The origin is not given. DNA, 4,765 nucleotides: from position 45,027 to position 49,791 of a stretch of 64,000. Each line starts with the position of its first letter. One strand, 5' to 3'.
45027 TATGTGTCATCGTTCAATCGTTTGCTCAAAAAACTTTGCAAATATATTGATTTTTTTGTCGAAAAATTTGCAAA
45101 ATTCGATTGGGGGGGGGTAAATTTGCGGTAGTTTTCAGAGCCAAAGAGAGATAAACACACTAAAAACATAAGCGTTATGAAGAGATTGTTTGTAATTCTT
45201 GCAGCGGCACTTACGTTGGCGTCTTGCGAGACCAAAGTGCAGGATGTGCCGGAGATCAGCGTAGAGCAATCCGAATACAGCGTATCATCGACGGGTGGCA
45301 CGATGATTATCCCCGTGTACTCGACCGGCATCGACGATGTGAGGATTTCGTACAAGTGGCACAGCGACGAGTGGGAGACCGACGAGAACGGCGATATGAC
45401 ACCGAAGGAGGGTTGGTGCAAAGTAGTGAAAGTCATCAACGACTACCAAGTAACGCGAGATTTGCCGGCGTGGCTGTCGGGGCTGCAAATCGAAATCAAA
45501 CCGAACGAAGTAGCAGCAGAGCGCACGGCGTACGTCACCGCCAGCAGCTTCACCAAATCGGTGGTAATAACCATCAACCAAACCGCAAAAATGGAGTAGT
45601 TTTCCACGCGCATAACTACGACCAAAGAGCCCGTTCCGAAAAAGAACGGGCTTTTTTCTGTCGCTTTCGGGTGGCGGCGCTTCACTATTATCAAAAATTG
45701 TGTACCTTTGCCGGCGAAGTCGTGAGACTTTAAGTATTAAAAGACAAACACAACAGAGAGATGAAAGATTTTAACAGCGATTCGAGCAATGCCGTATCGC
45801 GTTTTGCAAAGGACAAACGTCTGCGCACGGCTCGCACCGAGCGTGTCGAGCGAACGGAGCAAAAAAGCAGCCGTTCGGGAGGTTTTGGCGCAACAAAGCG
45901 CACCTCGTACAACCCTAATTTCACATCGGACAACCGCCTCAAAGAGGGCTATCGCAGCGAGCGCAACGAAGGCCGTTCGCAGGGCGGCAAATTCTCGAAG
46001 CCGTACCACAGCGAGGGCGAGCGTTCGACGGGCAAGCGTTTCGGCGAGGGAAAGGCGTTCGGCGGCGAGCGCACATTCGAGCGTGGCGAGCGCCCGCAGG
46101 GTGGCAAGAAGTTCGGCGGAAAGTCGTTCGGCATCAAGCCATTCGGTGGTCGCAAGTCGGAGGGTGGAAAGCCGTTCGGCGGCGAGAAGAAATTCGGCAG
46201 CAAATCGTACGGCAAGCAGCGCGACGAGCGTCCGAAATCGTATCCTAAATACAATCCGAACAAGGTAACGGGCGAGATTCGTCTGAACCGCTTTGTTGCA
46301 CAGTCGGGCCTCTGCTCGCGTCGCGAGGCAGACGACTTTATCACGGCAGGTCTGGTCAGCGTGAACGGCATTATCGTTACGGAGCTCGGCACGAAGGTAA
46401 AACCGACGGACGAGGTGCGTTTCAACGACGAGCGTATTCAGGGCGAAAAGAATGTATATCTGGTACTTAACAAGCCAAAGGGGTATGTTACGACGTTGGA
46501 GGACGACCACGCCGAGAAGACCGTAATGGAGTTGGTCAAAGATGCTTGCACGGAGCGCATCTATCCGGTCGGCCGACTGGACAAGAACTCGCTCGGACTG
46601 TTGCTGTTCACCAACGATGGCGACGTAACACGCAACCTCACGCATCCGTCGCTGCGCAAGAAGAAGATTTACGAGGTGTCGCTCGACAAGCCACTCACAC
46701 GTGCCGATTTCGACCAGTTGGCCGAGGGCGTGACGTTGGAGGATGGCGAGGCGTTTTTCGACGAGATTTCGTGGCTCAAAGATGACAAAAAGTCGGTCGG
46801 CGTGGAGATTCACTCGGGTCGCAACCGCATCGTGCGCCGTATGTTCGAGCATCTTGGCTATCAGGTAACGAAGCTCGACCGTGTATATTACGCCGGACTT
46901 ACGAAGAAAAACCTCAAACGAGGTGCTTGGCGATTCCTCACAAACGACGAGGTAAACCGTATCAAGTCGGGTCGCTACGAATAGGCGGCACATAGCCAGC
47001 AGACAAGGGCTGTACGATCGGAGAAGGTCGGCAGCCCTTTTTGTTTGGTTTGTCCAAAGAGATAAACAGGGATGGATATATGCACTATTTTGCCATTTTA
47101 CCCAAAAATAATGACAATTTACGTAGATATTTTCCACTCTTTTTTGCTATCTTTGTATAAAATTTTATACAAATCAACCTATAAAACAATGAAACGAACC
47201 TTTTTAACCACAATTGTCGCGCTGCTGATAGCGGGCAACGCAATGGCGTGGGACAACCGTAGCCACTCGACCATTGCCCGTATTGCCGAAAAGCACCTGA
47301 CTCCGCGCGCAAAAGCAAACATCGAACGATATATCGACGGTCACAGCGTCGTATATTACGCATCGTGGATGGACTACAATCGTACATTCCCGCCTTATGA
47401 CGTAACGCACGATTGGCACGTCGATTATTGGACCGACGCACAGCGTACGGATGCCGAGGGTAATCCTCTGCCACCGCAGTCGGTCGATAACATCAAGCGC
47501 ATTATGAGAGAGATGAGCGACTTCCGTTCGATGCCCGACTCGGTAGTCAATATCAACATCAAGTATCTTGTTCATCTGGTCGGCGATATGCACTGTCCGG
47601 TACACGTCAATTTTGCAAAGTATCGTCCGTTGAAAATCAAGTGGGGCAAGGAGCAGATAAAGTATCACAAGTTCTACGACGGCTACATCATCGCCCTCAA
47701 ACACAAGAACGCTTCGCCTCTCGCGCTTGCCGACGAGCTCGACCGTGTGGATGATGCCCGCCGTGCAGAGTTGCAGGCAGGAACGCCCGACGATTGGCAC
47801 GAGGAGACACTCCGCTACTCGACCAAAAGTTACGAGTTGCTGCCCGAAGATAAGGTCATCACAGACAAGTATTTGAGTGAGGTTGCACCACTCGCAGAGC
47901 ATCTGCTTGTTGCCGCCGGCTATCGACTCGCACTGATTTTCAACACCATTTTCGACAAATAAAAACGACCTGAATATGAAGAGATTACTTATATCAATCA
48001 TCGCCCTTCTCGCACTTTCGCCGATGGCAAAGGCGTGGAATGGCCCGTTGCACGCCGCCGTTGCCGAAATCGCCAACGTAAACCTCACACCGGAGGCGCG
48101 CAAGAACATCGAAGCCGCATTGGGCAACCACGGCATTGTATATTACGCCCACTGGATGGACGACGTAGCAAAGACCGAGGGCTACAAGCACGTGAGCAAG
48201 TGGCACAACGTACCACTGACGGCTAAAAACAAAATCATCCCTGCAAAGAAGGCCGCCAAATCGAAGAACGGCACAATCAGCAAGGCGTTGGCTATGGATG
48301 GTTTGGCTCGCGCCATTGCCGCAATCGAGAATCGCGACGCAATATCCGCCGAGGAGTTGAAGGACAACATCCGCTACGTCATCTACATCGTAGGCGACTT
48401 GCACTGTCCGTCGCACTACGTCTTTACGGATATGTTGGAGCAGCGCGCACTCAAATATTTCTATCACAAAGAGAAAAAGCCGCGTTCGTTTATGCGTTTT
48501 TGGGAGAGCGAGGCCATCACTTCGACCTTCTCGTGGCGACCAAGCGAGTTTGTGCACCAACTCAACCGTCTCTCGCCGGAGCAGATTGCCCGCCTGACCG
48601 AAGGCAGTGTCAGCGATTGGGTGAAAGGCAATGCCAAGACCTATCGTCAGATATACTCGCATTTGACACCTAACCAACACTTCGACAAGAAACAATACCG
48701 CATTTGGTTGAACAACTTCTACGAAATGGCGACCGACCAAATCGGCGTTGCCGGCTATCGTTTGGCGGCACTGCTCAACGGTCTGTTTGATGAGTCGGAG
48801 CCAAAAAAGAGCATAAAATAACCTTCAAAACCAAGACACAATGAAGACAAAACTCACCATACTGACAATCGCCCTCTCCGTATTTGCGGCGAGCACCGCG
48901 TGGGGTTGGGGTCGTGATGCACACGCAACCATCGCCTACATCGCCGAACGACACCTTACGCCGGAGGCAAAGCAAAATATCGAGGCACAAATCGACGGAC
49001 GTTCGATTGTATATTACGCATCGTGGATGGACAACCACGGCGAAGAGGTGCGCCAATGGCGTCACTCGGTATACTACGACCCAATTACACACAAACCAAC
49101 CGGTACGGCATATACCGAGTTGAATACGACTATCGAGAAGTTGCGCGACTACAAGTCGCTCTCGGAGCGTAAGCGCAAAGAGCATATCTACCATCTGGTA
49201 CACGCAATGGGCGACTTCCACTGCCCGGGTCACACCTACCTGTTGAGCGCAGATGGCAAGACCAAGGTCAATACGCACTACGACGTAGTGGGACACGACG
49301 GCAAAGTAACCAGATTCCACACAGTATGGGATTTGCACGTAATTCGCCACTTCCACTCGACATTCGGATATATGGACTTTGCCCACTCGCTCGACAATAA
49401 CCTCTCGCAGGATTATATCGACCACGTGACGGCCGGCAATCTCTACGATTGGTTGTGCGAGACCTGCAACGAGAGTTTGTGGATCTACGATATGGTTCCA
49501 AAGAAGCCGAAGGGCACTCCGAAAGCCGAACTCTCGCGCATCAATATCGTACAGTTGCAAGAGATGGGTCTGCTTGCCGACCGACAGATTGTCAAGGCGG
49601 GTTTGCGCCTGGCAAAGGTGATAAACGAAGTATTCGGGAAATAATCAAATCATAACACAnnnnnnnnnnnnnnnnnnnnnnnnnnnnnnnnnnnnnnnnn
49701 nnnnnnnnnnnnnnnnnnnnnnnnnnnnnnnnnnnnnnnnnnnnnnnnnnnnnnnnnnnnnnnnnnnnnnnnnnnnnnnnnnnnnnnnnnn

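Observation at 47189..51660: Operon of four tandem, diverged, secreted S1/P1 nucleases plus a secreted PHP phosphoesterase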

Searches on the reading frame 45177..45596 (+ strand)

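Call 28: search_protein_families(library=pfam, proteins=[window:45177-45596:+], max_evalue=5)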
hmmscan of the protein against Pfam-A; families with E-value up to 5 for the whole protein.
window:45177-45596:+ (140 aa): 3 families
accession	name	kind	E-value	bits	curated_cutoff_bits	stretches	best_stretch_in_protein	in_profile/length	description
PF13004.13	BACON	-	0.00036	20.9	25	1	77-135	8-60/61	Putative binding domain, N-terminal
PF08139.17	LPAM_1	-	0.045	14.6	20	1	1-17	1-17/18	Prokaryotic membrane lipoprotein lipid attachment site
PF19190.6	BACON_2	-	0.047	14.1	25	1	103-137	59-93/94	Viral BACON domain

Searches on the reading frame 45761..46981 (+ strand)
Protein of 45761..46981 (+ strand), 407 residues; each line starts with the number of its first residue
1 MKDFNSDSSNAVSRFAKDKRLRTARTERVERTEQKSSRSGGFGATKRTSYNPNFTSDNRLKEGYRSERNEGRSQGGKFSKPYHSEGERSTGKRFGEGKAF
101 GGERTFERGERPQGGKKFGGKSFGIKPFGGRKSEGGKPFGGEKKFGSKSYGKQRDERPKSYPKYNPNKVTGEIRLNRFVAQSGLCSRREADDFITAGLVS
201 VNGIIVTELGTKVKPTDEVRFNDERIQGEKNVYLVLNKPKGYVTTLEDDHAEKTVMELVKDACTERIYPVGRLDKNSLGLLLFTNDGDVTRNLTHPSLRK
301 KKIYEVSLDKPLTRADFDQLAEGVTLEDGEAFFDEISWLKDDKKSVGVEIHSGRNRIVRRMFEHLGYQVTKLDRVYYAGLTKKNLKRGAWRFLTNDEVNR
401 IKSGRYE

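Call 28: search_protein_families(library=pfam, proteins=[window:45761-46981:+], max_evalue=5)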
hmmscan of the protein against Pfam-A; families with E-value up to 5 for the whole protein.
window:45761-46981:+ (407 aa): 4 families
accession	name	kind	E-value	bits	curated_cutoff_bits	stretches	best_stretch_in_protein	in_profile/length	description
PF00849.27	PseudoU_synth_2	-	1.3e-20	74.6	26.8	1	233-364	2-152/152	RNA pseudouridylate synthase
PF01479.30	S4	-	6.1e-13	48.7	22.8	1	174-219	2-48/48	S4 domain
PF13275.11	S4_2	-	5.5e-05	23.4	24.6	1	188-227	24-63/65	S4 domain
PF22421.1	SYY_C-terminal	-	0.0029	17.9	27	1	173-219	19-66/83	Tyrosine--tRNA ligase SYY-like C-terminal domain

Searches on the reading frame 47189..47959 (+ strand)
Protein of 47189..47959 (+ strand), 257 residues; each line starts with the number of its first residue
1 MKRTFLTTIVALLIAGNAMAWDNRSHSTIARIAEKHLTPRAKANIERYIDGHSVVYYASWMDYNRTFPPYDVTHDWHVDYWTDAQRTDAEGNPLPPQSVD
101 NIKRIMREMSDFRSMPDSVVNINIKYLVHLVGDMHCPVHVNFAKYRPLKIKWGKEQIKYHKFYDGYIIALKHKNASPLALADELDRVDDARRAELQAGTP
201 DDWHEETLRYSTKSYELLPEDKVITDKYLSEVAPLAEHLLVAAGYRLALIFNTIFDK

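Call 3: search_protein_families(library=pfam, proteins=[window:47189-47959:+], max_evalue=0.01)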
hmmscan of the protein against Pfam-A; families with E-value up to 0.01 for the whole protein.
window:47189-47959:+ (257 aa): 1 family
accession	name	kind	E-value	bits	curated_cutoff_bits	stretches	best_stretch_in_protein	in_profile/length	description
PF02265.22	S1-P1_nuclease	-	2e-29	103.7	29.5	1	21-256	1-258/258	S1/P1 Nuclease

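Call 4: search_protein_families(library=ncbifam, proteins=[window:47189-47959:+], max_evalue=0.01)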
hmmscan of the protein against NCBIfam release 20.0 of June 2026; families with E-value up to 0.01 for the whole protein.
window:47189-47959:+ (257 aa): 0 families

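Call 31: search_protein_families(library=padloc, proteins=[window:47189-47959:+], max_evalue=0.01)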
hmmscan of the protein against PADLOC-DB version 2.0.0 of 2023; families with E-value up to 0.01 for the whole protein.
window:47189-47959:+ (257 aa): 0 families

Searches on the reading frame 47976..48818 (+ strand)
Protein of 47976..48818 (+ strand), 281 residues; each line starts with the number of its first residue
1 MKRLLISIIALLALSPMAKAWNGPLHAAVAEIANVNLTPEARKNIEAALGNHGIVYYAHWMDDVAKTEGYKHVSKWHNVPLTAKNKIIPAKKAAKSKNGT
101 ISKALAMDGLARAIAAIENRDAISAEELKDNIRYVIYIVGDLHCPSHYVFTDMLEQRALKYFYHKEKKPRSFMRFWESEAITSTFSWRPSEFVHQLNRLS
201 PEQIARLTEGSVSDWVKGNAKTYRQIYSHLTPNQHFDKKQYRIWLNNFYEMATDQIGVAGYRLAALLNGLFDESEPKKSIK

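Call 3: search_protein_families(library=pfam, proteins=[window:47976-48818:+], max_evalue=0.01)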
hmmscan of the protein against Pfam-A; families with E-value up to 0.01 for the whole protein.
window:47976-48818:+ (281 aa): 1 family
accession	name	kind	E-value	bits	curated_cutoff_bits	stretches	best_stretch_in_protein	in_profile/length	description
PF02265.22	S1-P1_nuclease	-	1.3e-22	81.3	29.5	1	26-271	6-257/258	S1/P1 Nuclease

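Call 4: search_protein_families(library=ncbifam, proteins=[window:47976-48818:+], max_evalue=0.01)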
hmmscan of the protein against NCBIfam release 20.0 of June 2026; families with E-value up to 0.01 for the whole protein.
window:47976-48818:+ (281 aa): 0 families

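Call 31: search_protein_families(library=padloc, proteins=[window:47976-48818:+], max_evalue=0.01)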
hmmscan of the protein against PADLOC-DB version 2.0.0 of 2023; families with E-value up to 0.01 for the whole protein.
window:47976-48818:+ (281 aa): 0 families

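Call 39: find_homologous_proteins(query=window:47976-48818:+, max_evalue=1e-10)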
Query window:47976-48818:+ (281 aa): 58 proteins with E <= 1e-10 among 2012 candidates.
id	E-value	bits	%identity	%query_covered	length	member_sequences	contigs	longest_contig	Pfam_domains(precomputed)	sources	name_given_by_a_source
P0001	5.8e-185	631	98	100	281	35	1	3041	PF02265.23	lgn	-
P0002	1.1e-145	502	78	100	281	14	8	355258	PF02265.23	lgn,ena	-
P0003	1.8e-126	439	68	100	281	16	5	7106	PF02265.23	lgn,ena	-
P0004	2.2e-121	422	65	100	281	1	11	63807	PF02265.23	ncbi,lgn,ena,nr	ncbi:MAG: S1/P1 nuclease [Alistipes sp.]|nr:S1/P1 nuclease [Alistipes sp.]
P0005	3.6e-119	415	64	100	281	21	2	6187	PF02265.23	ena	-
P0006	1.6e-114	400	63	100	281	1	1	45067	PF02265.23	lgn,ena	-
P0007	2.6e-104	366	59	94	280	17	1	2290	PF02265.23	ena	-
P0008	8.0e-103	361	58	98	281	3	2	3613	PF02265.23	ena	-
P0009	5.0e-100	352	56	100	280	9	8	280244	PF02265.23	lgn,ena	-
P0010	8.3e-99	348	56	100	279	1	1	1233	PF02265.23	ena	-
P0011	1.8e-98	347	54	100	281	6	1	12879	PF02265.23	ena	-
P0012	1.7e-96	341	52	100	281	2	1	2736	PF02265.23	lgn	-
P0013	6.4e-96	339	52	100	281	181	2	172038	PF02265.23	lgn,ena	-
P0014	4.6e-92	326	52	100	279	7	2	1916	PF02265.23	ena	-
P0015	4.6e-90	320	51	100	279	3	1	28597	PF02265.23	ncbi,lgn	-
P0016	3.2e-88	314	51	100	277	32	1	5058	PF02265.23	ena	-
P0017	5.7e-87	309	50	100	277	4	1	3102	PF02265.23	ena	-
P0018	6.2e-86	306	48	100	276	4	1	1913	PF02265.23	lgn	-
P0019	6.6e-85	303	48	100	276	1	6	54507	PF02265.23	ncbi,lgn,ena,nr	ncbi:MAG: hypothetical protein IJX65_01435 [Alistipes sp.]|nr:hypothetical protein [Alistipes sp.]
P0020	1.5e-84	302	49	100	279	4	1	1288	PF02265.23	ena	-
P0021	9.5e-84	299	48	98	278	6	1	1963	PF02265.23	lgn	-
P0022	2.8e-83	297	48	100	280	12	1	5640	PF02265.23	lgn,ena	-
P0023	3.6e-83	297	49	100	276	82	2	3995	PF02265.23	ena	-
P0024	9.0e-82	292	47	98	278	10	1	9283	PF02265.23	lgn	-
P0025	2.6e-81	291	50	100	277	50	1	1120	PF02265.23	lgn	-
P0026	3.0e-80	287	48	100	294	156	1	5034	PF02265.23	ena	-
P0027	4.4e-79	284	48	94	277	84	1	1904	PF02265.23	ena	-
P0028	4.9e-79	283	47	100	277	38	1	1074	PF02265.23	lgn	-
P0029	1.1e-78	282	46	100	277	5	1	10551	PF02265.23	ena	-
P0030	3.0e-78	281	47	100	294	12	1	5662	PF02265.23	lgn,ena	-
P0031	3.3e-78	281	45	100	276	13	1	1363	PF02265.23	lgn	-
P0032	2.8e-77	278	45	100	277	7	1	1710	PF02265.23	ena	-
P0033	5.4e-77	277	45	94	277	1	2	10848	PF02265.23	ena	-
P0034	1.3e-75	272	45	100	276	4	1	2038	PF02265.23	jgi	jgi:hypothetical protein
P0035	1.3e-75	272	45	100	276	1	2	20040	PF02265.23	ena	-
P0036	1.7e-75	272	45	100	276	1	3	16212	PF02265.23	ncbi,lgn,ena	-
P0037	4.9e-75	270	44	100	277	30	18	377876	PF02265.23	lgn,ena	-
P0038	6.1e-72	260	46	98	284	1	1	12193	PF02265.23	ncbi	-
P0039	1.8e-68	249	43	97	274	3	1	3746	PF02265.23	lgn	-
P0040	8.5e-62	227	42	96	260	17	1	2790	PF02265.23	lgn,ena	-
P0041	5.0e-61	224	41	96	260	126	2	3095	PF02265.23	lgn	-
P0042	9.1e-61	224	41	96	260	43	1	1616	PF02265.23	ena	-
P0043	1.2e-60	223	42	96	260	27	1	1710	PF02265.23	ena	-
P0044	1.3e-60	223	45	77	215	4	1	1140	PF02265.23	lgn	-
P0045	5.1e-59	218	42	90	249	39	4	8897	PF02265.23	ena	-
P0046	8.0e-58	214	41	96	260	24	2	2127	PF02265.23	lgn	-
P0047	4.3e-57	211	40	96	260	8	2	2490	PF02265.23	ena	-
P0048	6.1e-57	211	41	90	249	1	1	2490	PF02265.23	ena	-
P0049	1.6e-56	210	39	96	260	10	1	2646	PF02265.23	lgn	-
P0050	2.5e-54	202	43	77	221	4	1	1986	PF02265.23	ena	-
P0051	9.4e-25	105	31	96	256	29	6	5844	PF02265.23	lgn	-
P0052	1.4e-24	105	28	96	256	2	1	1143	PF02265.23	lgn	-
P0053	2.5e-23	101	30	91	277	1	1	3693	PF02265.23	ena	-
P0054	1.0e-22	99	27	96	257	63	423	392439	PF02265.23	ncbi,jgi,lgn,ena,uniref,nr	ncbi:S1/P1 nuclease [uncultured Alistipes sp.]|uniref:S1/P1 nuclease n=1 Tax=uncultured Alistipes sp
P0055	2.0e-22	98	29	96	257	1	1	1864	PF02265.23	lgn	-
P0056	1.6e-21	95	28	96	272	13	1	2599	PF02265.23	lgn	-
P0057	3.3e-21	94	27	96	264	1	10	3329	PF02265.23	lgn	-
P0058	8.8e-19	86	26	96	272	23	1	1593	PF02265.23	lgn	-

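Call 56: predict_structure(alignment_id=A3)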
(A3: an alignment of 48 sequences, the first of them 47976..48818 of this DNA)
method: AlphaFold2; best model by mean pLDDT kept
length: 281 residues; sequences in the alignment: 48
mean_pLDDT: 88.6   pTM: 0.86
mean pLDDT of the five models: 88.6, 88.5, 88.0, 87.7, 87.4
residues with pLDDT >= 90: 189; 70-90: 63; 50-70: 21; < 50: 8
segments of 3 or more residues with pLDDT < 50: 15-22
pLDDT, mean of each block of 10 residues (from residue 1): 64 46 76 96 96 86 83 90 97 96 96 97 96 96 95 94 94 88 67 82 96 97 91 93 87 90 98 95 87
secondary structure, 60 per line:
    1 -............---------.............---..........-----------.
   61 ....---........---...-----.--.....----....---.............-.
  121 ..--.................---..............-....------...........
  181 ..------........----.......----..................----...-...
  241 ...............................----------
elements in order: H2-13 H23-35 H39-48 H60-64 H68-75 E79-81 H90-94 H99-102 H106-118 H125-141 E148-150 H151-158 E160-163 H172-182 H189-196 H201-207 H212-229 E234-236 H238-271

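Call 59: fold_search(model_id=the predicted structure, library=pdb)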
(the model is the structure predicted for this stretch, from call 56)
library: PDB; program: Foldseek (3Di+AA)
matches with E <= 10: 112; with E <= 0.001: 21
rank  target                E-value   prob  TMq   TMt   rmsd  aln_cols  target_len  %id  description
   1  8qjn_B                8.7e-10  1.00  0.65  0.73   5.1       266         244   18  SmNuc1 nuclease from Stenotrophomonas maltophilia in complex with adenosine-5'-monophosphate (released 2024-09-25)
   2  3w52_A                1.9e-09  1.00  0.70  0.76   3.9       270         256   16  Zinc-dependent bifunctional nuclease (released 2013-04-17)
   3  8qjp_A                2.0e-09  1.00  0.69  0.77   4.3       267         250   17  SmNuc1 nuclease from Stenotrophomonas maltophilia in complex with uridine - 5'- monophosphate (released 2024-09-25)
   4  9emg_A                3.7e-09  1.00  0.69  0.76   4.3       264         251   17  SmNuc1 nuclease from Stenotrophomonas maltophilia in complex with guanosine-5'-monophosphate as a product of c-di-GMP  (released 2024-12-25)
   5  8qjl                  6.4e-09  1.00  0.68  0.77   4.3       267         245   18  SmNuc1 nuclease from Stenotrophomonas maltophilia (released 2024-09-25)
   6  4cxv_A                7.0e-09  1.00  0.70  0.76   4.0       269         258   16  Structure of bifunctional endonuclease (AtBFN2) in complex with phosphate. (released 2014-07-23)
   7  4cxo_A                7.0e-09  1.00  0.69  0.75   4.0       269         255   16  bifunctional endonuclease in complex with ssDNA (released 2014-07-23)
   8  4cxv_B                8.8e-09  1.00  0.71  0.77   3.9       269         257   16  Structure of bifunctional endonuclease (AtBFN2) in complex with phosphate. (released 2014-07-23)
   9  3sng_A                9.7e-09  1.00  0.71  0.74   3.9       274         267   18  X-ray structure of fully glycosylated bifunctional nuclease TBN1 from Solanum lycopersicum (Tomato) (released 2012-07-04)
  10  4dj4_A                9.7e-09  1.00  0.70  0.73   4.2       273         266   18  X-ray structure of mutant N211D of bifunctional nuclease TBN1 from Solanum lycopersicum (Tomato) (released 2012-11-07)
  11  8qjm_A                1.3e-08  1.00  0.68  0.76   4.3       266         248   18  SmNuc1 nuclease from Stenotrophomonas maltophilia in complex with cytidine-5'-monophosphate (released 2024-09-25)
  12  8qjm_B                1.8e-08  1.00  0.65  0.72   4.7       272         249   18  SmNuc1 nuclease from Stenotrophomonas maltophilia in complex with cytidine-5'-monophosphate (released 2024-09-25)
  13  5fbg_B                3.4e-08  1.00  0.68  0.72   4.5       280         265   15  S1 nuclease from Aspergillus oryzae, mutant D65N, in complex with phosphate, 2'-deoxycytidine and 2'-deoxyguanosine. (released 2016-12-28)
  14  7qta_B                4.5e-08  1.00  0.68  0.72   5.0       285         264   16  S1 nuclease from Aspergillus oryzae in complex with uridine (released 2022-11-09)
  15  4cwm_A                5.4e-08  1.00  0.72  0.78   3.7       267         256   15  High-glycosylation crystal structure of the bifunctional endonuclease (AtBFN2) from Arabidopsis thaliana (released 2014-07-23)
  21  1ak0_A                5.0e-07  1.00  0.68  0.72   4.5       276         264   16  P1 NUCLEASE IN COMPLEX WITH A SUBSTRATE ANALOG (released 1997-12-03)
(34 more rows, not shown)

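Call 62: find_related_loci(query=A3, collection=metagenome_contigs, flank=8000)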
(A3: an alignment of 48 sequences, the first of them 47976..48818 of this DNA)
Query A3 (281 aa) in metagenome_contigs; peptide patterns used: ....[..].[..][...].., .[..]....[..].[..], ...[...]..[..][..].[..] (x = any residue, [..] = any of these).
600 stretches matched a pattern (row limit reached: there are more); 377 encode a relative of the query (tblastn E <= 1e-3); the best 80 are kept; 80 distinct loci.
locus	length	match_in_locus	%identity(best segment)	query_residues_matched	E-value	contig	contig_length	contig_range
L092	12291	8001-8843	54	1-281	1e-105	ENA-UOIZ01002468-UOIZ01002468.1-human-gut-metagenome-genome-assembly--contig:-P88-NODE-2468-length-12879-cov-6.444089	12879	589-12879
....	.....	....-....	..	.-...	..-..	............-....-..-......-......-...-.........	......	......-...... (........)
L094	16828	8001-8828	49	1-281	6e-89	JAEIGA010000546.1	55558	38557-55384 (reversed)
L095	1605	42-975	50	1-281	2e-84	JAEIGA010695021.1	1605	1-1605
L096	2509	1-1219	45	1-281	1e-80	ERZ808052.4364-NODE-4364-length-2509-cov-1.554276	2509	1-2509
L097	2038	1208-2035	45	1-281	7e-79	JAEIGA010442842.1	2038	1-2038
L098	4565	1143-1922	43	1-271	1e-70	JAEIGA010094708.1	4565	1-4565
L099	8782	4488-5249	36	2-271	9e-49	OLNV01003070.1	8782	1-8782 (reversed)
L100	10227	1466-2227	36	2-271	8e-48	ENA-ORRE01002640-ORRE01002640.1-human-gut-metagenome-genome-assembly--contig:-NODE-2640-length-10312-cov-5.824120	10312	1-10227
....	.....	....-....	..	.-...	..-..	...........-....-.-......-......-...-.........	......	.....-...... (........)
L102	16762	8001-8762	36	2-271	2e-47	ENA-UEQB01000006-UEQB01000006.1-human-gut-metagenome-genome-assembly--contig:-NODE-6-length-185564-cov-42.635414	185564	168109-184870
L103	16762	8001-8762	36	2-271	1e-47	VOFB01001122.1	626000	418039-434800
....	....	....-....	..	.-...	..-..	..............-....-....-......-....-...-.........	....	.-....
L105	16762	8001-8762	36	2-271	1e-47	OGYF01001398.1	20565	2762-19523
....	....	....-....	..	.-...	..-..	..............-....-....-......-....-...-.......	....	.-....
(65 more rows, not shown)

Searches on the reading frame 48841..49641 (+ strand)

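Call 3: search_protein_families(library=pfam, proteins=[window:48841-49641:+], max_evalue=0.01)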
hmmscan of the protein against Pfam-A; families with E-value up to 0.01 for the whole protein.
window:48841-49641:+ (267 aa): 1 family
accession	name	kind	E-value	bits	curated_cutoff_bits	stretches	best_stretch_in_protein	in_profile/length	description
PF02265.22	S1-P1_nuclease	-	4.3e-24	86.2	29.5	1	23-265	1-257/258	S1/P1 Nuclease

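Call 4: search_protein_families(library=ncbifam, proteins=[window:48841-49641:+], max_evalue=0.01)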
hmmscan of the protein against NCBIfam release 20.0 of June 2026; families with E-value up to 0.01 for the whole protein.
window:48841-49641:+ (267 aa): 0 families

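Call 31: search_protein_families(library=padloc, proteins=[window:48841-49641:+], max_evalue=0.01)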
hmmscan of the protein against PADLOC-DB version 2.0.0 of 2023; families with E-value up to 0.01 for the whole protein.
window:48841-49641:+ (267 aa): 0 families
